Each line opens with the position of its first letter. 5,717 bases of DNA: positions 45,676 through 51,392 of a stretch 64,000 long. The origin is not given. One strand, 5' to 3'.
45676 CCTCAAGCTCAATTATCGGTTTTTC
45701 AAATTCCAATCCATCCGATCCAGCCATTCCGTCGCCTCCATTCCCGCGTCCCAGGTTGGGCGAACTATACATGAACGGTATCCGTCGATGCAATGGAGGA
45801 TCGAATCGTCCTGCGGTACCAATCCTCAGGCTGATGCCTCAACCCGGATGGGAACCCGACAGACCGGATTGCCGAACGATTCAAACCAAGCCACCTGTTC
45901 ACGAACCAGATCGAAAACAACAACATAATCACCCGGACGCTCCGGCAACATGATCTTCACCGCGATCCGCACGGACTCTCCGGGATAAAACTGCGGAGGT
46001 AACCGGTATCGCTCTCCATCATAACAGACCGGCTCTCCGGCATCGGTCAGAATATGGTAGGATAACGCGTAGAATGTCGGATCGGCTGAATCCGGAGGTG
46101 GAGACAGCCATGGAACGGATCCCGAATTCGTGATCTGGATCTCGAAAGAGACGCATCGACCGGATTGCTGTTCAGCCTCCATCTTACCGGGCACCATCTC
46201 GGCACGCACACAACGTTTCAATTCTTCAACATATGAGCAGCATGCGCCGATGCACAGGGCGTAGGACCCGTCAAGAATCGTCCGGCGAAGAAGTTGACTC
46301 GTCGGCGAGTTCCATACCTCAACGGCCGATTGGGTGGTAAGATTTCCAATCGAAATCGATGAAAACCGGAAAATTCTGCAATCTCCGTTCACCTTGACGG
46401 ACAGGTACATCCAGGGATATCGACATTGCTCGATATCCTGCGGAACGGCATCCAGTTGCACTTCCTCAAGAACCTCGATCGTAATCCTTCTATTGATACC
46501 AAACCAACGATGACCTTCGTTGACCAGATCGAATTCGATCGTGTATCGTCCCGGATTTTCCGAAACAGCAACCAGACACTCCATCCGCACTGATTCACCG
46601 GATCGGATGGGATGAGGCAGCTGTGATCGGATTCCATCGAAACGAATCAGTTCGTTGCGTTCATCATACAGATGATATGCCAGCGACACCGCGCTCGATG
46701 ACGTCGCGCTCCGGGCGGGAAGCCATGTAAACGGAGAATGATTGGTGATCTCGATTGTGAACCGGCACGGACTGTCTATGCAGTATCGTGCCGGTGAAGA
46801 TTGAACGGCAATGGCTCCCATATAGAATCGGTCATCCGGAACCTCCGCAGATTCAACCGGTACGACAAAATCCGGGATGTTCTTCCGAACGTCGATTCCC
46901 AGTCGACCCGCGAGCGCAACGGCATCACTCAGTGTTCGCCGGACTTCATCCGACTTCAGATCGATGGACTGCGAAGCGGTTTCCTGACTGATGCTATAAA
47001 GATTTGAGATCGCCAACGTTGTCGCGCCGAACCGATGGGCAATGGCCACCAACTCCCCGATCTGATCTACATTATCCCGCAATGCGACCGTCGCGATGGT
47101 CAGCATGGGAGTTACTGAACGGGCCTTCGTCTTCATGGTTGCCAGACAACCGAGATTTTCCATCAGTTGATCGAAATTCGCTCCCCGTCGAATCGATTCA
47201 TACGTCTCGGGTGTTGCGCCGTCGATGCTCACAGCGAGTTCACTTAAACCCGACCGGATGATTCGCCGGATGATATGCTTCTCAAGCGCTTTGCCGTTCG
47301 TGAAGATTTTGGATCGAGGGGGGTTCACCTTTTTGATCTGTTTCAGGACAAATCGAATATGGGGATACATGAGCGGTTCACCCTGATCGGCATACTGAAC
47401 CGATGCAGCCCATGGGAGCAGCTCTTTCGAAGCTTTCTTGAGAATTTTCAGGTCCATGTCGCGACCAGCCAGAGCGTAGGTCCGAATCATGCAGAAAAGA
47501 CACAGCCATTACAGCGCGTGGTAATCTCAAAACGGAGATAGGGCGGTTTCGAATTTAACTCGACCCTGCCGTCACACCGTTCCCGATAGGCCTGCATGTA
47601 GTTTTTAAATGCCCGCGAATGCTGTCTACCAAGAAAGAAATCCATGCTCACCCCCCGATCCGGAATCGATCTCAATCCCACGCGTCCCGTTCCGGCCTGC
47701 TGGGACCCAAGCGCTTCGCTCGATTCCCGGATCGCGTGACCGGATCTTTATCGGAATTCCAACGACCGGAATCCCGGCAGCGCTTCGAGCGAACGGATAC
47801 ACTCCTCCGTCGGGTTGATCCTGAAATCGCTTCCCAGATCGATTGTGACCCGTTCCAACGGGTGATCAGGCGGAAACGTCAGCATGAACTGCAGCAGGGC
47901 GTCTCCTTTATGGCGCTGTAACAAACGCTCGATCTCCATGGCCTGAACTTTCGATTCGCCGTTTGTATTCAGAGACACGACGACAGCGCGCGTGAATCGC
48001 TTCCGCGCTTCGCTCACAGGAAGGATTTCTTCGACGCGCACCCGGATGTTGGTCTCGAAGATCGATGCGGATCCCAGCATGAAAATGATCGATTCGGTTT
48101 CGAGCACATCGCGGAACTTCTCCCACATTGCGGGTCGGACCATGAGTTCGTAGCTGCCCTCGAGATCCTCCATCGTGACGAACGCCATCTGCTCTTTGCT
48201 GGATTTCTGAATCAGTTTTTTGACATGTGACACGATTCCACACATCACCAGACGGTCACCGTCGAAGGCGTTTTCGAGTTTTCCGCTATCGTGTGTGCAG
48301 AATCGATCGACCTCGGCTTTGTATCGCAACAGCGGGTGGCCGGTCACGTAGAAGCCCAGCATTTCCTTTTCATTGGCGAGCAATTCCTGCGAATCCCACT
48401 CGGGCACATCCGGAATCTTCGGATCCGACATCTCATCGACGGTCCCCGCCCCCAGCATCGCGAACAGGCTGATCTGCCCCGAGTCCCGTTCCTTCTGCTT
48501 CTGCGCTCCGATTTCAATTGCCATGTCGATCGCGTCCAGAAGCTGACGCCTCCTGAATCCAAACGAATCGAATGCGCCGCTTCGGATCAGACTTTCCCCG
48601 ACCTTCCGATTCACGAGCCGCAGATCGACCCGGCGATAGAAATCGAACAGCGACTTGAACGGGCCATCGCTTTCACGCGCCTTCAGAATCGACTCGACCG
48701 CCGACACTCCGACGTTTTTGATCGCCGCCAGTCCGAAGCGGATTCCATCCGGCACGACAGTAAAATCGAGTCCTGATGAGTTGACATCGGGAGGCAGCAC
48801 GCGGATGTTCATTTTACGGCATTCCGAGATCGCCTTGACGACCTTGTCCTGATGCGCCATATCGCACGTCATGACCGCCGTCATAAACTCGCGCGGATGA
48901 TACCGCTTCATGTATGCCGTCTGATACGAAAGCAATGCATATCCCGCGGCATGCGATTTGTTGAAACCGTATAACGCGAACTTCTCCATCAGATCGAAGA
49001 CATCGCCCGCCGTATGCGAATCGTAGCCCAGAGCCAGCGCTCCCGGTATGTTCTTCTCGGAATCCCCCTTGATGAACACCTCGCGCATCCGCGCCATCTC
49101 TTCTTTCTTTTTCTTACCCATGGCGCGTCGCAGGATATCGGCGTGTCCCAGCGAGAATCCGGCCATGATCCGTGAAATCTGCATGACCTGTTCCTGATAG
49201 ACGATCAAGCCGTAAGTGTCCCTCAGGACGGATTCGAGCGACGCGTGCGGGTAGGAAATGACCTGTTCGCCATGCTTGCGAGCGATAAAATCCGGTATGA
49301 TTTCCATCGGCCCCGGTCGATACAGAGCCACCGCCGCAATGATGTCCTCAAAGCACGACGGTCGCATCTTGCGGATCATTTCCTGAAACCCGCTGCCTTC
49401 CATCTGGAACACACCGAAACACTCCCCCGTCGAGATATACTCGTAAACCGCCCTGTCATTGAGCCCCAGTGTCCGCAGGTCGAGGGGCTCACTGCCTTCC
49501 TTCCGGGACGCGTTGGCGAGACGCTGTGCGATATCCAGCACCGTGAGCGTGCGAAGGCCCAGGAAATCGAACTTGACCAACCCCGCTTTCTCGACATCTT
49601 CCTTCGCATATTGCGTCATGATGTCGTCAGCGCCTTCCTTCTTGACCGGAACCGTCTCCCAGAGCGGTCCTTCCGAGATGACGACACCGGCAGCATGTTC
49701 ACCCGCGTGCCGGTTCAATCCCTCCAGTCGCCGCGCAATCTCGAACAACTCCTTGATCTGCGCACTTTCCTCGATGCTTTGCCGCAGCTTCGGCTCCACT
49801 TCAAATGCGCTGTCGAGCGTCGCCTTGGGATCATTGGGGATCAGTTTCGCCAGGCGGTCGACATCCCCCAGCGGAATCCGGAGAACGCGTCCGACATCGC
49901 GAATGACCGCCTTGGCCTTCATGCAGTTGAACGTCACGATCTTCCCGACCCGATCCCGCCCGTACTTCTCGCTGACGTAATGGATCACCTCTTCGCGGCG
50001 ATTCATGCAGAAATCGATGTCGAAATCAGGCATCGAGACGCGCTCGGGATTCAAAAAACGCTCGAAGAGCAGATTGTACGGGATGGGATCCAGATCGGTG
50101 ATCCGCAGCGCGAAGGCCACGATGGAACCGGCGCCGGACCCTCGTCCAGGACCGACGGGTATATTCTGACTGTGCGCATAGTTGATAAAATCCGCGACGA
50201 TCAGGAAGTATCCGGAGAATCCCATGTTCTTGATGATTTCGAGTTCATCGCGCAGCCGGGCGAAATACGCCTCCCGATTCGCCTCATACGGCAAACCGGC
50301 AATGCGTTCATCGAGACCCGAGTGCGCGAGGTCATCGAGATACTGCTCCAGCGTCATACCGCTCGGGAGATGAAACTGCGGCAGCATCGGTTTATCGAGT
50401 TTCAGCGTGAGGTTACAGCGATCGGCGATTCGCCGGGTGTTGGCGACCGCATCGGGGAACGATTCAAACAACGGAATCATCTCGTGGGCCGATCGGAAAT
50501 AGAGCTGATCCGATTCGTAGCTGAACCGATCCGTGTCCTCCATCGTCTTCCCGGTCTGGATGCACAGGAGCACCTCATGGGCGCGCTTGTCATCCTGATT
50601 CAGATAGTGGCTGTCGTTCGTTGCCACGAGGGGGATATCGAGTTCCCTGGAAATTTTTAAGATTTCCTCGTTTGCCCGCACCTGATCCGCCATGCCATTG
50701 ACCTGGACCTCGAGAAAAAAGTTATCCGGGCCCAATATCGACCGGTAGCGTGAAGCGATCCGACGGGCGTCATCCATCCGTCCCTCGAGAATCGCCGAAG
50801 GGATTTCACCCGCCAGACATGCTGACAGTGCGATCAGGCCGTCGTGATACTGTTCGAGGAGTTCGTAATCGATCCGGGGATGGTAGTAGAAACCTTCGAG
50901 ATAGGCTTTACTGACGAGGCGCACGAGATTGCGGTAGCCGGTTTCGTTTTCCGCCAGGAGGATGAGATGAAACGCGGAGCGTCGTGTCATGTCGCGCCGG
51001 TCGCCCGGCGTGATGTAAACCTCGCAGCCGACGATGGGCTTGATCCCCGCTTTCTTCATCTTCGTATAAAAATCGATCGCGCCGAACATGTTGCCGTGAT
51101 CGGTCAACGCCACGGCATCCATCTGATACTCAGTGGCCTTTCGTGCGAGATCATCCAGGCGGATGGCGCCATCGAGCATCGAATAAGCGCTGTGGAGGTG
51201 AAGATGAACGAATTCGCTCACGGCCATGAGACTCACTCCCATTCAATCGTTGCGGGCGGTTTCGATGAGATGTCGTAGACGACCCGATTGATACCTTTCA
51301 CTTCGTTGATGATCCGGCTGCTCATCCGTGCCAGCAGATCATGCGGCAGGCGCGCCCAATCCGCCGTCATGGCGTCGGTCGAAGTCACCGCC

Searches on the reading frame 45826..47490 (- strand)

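Call 69: search_protein_families(library=pfam, proteins=[window:45826-47490:-], max_evalue=0.001)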
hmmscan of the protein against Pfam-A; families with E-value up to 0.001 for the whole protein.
window:45826-47490:- (554 aa): 3 families
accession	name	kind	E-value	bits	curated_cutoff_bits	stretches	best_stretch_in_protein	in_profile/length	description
PF04055.27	Radical_SAM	-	1.8e-08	35.2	29.5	1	36-118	53-138/166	Radical SAM superfamily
PF13186.11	SPASM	-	1.7e-05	25.4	21.5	1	356-413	1-63/67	Iron-sulfur cluster-binding domain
PF16158.11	N_BRCA1_IG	-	3.9e-05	24.6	28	0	497-533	59-95/108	Ig-like domain from next to BRCA1 gene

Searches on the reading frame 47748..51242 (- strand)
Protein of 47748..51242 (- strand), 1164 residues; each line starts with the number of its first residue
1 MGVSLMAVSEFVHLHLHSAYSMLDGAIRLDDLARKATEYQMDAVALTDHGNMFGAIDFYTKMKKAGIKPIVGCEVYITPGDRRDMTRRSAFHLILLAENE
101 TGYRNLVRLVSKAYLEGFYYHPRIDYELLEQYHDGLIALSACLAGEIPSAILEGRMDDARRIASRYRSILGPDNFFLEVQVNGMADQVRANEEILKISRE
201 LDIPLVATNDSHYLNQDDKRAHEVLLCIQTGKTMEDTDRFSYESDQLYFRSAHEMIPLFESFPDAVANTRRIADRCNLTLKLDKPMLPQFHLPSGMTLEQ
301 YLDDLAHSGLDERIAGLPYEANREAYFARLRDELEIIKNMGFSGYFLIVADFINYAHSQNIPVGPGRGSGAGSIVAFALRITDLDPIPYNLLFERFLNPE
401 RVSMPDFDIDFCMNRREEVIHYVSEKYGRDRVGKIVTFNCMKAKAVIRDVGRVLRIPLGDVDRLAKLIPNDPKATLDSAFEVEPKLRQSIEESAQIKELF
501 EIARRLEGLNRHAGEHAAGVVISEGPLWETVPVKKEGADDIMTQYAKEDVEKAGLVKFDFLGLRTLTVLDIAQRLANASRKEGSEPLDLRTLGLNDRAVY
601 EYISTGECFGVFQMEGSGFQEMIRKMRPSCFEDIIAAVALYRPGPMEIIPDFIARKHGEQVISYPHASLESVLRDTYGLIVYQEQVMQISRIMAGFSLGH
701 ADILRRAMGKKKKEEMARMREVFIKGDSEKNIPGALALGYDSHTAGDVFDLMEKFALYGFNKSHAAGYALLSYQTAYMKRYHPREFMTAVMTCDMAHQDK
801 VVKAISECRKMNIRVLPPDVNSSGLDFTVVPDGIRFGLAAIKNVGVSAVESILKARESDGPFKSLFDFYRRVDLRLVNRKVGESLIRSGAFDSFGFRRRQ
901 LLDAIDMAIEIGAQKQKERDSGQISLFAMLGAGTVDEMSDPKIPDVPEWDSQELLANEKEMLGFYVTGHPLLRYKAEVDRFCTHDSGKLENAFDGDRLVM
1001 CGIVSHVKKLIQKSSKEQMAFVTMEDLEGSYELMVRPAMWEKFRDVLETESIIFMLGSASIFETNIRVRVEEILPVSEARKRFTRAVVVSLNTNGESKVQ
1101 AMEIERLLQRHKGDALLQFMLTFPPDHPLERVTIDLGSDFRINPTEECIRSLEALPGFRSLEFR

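Call 6: search_protein_families(library=pfam, proteins=[window:47748-51242:-], max_evalue=0.01)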
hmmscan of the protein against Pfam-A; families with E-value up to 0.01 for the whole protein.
window:47748-51242:- (1164 aa): 5 families
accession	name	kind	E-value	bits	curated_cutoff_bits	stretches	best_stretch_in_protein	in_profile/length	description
PF07733.18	DNA_pol3_alpha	-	1.9e-102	342.7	23.9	1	300-562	1-260/260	Bacterial DNA polymerase III alpha NTPase domain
PF02811.25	PHP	-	4.8e-62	209.6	26.4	1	13-180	1-162/164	PHP domain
PF17657.6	DNA_pol3_finger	-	1.3e-59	200.7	22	1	565-730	1-165/166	Bacterial DNA polymerase III alpha subunit finger domain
PF14579.12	HHH_6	-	4.1e-32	110.7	25.6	1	812-901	1-90/90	Helix-hairpin-helix motif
PF01336.31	tRNA_anti-codon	-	6.2e-07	29.7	27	1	1000-1075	3-74/75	OB-fold nucleic acid binding domain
